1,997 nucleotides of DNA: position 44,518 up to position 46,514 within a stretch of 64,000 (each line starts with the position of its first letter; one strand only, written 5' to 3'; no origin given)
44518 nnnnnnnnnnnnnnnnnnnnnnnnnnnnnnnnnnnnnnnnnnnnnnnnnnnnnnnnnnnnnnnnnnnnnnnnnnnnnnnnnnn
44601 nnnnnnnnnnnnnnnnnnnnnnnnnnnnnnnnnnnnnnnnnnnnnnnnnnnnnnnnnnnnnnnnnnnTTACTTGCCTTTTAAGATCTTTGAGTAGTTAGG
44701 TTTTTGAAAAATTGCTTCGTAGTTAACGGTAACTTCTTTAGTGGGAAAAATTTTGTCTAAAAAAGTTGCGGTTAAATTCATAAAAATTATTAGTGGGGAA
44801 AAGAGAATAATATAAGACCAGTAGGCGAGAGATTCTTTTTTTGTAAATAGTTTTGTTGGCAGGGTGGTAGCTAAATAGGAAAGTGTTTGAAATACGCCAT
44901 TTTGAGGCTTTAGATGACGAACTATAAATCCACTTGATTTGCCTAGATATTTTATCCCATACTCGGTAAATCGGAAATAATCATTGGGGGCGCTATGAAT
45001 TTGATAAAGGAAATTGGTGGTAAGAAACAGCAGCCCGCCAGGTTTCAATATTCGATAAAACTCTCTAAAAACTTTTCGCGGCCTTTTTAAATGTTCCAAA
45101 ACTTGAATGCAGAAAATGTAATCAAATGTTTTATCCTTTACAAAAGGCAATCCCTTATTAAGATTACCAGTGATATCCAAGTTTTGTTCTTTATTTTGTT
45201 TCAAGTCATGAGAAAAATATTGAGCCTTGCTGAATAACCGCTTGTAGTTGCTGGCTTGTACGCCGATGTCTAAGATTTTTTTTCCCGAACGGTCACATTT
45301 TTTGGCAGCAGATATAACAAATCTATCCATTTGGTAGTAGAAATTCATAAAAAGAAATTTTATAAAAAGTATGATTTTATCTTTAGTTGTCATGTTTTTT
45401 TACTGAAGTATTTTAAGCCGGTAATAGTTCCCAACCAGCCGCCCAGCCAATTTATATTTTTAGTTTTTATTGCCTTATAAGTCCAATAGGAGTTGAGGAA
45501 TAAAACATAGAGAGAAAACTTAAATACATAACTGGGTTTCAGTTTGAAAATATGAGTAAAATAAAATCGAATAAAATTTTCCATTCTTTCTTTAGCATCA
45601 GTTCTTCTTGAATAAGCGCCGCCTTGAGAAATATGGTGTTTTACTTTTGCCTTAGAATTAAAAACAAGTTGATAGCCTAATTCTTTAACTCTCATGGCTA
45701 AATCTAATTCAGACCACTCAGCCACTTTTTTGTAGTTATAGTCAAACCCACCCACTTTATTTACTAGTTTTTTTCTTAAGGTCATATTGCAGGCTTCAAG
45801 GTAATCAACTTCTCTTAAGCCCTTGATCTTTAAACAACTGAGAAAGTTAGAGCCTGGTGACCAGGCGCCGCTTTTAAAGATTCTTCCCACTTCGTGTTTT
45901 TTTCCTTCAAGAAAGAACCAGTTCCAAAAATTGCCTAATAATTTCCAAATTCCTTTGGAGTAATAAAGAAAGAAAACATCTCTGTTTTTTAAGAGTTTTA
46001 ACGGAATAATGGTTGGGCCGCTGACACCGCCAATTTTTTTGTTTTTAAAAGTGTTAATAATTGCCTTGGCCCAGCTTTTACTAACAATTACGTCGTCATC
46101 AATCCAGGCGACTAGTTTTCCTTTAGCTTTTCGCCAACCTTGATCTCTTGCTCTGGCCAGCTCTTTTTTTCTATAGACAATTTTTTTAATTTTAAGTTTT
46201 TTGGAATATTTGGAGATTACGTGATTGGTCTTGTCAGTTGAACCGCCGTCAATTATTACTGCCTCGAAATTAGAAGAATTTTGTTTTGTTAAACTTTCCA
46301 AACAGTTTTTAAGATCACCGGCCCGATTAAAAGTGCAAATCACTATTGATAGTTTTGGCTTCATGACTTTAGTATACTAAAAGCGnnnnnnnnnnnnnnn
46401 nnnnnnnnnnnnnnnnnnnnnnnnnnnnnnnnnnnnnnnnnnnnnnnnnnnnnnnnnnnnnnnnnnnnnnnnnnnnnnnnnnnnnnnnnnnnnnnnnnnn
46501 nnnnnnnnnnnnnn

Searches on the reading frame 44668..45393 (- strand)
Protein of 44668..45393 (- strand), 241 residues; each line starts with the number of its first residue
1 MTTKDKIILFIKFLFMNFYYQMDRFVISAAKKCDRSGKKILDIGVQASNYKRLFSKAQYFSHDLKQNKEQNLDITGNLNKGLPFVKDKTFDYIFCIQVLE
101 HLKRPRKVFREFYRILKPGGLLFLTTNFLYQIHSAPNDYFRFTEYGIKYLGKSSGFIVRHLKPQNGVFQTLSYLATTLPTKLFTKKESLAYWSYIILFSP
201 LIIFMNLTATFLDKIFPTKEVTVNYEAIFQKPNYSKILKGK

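Call 34: search_protein_families(library=pfam, proteins=[window:44668-45393:-], max_evalue=0.0001)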
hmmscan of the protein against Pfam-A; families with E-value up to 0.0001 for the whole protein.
window:44668-45393:- (241 aa): 5 families
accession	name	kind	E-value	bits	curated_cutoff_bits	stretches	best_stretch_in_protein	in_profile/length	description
PF08241.18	Methyltransf_11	-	1.1e-12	48.9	21.2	1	74-124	47-95/95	Methyltransferase domain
PF13489.12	Methyltransf_23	-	3.5e-12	46.8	27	1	20-127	7-119/164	Methyltransferase domain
PF08242.18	Methyltransf_12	-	6e-10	40.2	30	1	68-122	47-98/98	Methyltransferase domain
PF13649.12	Methyltransf_25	-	2.2e-07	31.9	27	1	76-120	53-97/97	Methyltransferase domain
PF13847.12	Methyltransf_31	-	7.4e-07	29.4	27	1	76-126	61-111/145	Methyltransferase domain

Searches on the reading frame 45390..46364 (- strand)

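Call 34: search_protein_families(library=pfam, proteins=[window:45390-46364:-], max_evalue=0.0001)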
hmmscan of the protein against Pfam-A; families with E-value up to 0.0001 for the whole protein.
window:45390-46364:- (324 aa): 4 families
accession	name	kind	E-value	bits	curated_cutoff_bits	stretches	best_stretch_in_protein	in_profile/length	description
PF00535.33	Glycos_transf_2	-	1.6e-26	93.6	23.3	1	6-116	1-113/168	Glycosyl transferase family 2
PF10111.15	Glyco_tranf_2_2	-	1.4e-10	41.6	27.3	1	6-111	1-111/276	Glycosyltransferase like family 2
PF13641.12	Glyco_tranf_2_3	-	1.1e-07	32.6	27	1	3-117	1-122/230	Glycosyltransferase like family 2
PF13506.12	Glyco_transf_21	-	3.7e-05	23.7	21.7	0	75-117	24-66/174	Glycosyl transferase family 21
